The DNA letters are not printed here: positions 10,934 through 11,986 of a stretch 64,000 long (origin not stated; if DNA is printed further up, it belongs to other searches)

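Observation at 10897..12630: Orphan VirB8-like/VirB9-like pair with no other type IV secretion genes in 64 kb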

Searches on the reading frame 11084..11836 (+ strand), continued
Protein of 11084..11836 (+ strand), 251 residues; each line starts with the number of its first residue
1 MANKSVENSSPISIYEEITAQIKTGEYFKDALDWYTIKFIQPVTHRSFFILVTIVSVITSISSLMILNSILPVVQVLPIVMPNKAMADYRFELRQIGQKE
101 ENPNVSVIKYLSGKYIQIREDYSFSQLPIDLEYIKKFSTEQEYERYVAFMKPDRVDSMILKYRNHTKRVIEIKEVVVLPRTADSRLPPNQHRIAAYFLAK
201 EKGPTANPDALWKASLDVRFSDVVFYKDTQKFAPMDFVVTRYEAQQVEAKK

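Call 56: list_cluster_members(proteins=[window:11084-11836:+, window:11836-12627:+, window:6232-10896:-, window:15044-16066:+])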
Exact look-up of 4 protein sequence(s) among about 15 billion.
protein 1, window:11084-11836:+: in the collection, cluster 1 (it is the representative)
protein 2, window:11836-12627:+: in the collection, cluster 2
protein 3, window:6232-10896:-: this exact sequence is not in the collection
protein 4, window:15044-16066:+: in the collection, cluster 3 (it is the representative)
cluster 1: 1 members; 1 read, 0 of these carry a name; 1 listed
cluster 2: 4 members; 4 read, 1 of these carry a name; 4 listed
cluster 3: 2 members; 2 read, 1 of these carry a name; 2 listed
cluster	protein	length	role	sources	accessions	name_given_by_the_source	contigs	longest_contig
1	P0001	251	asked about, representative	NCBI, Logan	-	-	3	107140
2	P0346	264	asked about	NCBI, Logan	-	-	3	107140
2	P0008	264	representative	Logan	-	-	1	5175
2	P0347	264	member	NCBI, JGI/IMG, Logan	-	type IV secretion system protein VirB9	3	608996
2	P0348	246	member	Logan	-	-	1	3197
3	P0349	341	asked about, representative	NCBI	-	-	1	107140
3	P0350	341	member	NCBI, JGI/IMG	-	ketol-acid reductoisomerase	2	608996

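Call 73: search_protein_families(library=pfam, proteins=[L030:8600-9310:+, L030:10314-11042:+, L030:7260-8474:-, L030:11164-12243:-, L030:5397-7214:+, L030:9626-9880:+], max_evalue=0.01)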
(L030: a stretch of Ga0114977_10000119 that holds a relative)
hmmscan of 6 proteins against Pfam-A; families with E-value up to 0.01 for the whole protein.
L030:8600-9310:+ (237 aa): 1 family
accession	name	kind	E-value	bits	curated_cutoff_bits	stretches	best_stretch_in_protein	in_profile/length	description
PF04335.19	VirB8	-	5.3e-13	49.7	23.2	1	23-216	2-191/213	VirB8 protein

L030:10314-11042:+ (243 aa): 4 families
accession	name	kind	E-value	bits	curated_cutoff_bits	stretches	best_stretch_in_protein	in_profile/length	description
PF00072.30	Response_reg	-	6.8e-32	110.4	30.2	1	9-121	1-111/111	Response regulator receiver domain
PF00486.34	Trans_reg_C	-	1.4e-24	86.4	26.2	1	155-231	2-77/77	Transcriptional regulatory protein, C terminal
PF23198.2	PDE8A_N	-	7.4e-05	23.1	29.6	1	9-91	13-96/147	PDE8A-like, N-terminal domain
PF21695.3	GlnR_1st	-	0.00078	19.8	27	1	32-121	25-108/111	Transcription regulator GlnR, N-terminal domain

L030:7260-8474:- (405 aa): 2 families
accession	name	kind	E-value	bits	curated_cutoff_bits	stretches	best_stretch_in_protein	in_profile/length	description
PF00155.27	Aminotran_1_2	-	4.1e-76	256.9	19.7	1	41-397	2-361/361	Aminotransferase class I and II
PF01041.23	DegT_DnrJ_EryC1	-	2.4e-08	34.1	19.8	1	97-198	37-136/360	DegT/DnrJ/EryC1/StrS aminotransferase family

L030:11164-12243:- (360 aa): 2 families
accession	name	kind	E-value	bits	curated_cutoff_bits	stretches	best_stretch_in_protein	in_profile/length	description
PF01612.26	DNA_pol_A_exo1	-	3.4e-35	121.8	23.6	1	3-170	4-169/173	3'-5' exonuclease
PF21293.2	RNAseD_HRDC_C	-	1.3e-06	28.5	25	1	304-355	6-65/66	Ribonuclease D, C-terminal HRDC domain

L030:5397-7214:+ (606 aa): 21 families
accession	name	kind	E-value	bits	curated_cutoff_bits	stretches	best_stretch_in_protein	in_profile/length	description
PF00005.33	ABC_tran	-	4e-50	170.4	25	2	24-154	2-137/137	ABC transporter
PF13304.12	AAA_21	-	1.5e-15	58.5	27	2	117-161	229-276/304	AAA domain, putative AbiEii toxin, Type IV TA system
PF16326.10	ABC_tran_CTD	-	7e-14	52.2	32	1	533-601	1-68/69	ABC transporter C-terminal domain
PF02463.25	SMC_N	-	1.4e-10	41.4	40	0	300-335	11-41/220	RecF/RecN/SMC N terminal domain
PF13555.12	AAA_29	-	1.4e-07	31.6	27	0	320-344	24-48/61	P-loop containing region of AAA domain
PF01926.29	MMR_HSR1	-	8.3e-07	29.6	21.9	0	320-361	1-40/113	50S ribosome-binding GTPase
PF00910.28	RNA_helicase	-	4.6e-05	24.3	21.5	0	36-54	1-19/105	RNA helicase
PF05729.18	NACHT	-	8.1e-05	22.9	26.7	0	322-344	4-26/167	NACHT domain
PF13476.12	AAA_23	-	8.2e-05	23.8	27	0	300-338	8-39/201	AAA domain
PF13401.12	AAA_22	-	8.5e-05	23.3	27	0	323-461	10-115/130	AAA domain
PF01935.23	DUF87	-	0.00037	21.1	23.2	0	321-343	26-48/220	Helicase HerA, central domain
PF13175.12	AAA_15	-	0.00045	20.4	32.1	0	321-338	26-43/374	AAA ATPase domain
PF03193.22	RsgA_GTPase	-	0.00051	20.3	30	0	302-349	91-137/174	RsgA GTPase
PF00350.29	Dynamin_N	-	0.00063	20.2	27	0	321-361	1-42/168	Dynamin family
PF03308.22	MeaB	-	0.00071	19.1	23.1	0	300-343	15-58/273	Methylmalonyl Co-A mutase-associated GTPase MeaB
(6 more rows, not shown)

L030:9626-9880:+ (85 aa): 0 families

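Call 83: search_protein_families(library=pfam, proteins=[L016:793-1083:+, L016:1081-1359:-, L016:6521-6979:+, L016:7036-7404:+, L016:7599-7931:-, L011:130-1398:+, L011:1401-2444:-, L011:9388-9789:-], max_evalue=0.01)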
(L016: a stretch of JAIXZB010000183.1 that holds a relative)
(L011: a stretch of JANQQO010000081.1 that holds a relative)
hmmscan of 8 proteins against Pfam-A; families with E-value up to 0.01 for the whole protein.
L016:793-1083:+ (97 aa): 0 families

L016:1081-1359:- (93 aa): 0 families

L016:6521-6979:+ (153 aa): 1 family
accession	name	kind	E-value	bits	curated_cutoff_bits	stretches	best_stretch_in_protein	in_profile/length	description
PF01502.23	PRA-CH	-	2.2e-31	108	27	1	41-115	1-74/74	Phosphoribosyl-AMP cyclohydrolase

L016:7036-7404:+ (123 aa): 0 families

L016:7599-7931:- (111 aa): 0 families

L011:130-1398:+ (423 aa): 1 family
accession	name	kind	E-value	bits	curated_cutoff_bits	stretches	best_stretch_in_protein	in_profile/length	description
PF00202.27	Aminotran_3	-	5.7e-114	381.4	30.5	1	24-420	6-403/403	Aminotransferase class-III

L011:1401-2444:- (348 aa): 2 families
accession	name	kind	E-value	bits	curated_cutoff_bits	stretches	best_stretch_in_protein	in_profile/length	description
PF03641.19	Lysine_decarbox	-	4.4e-25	88.8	27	2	216-330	1-107/131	Possible lysine decarboxylase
PF18306.6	LDcluster4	-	6.3e-11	42.5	26.3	1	174-290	3-116/151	SLOG cluster4 family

L011:9388-9789:- (134 aa): 0 families
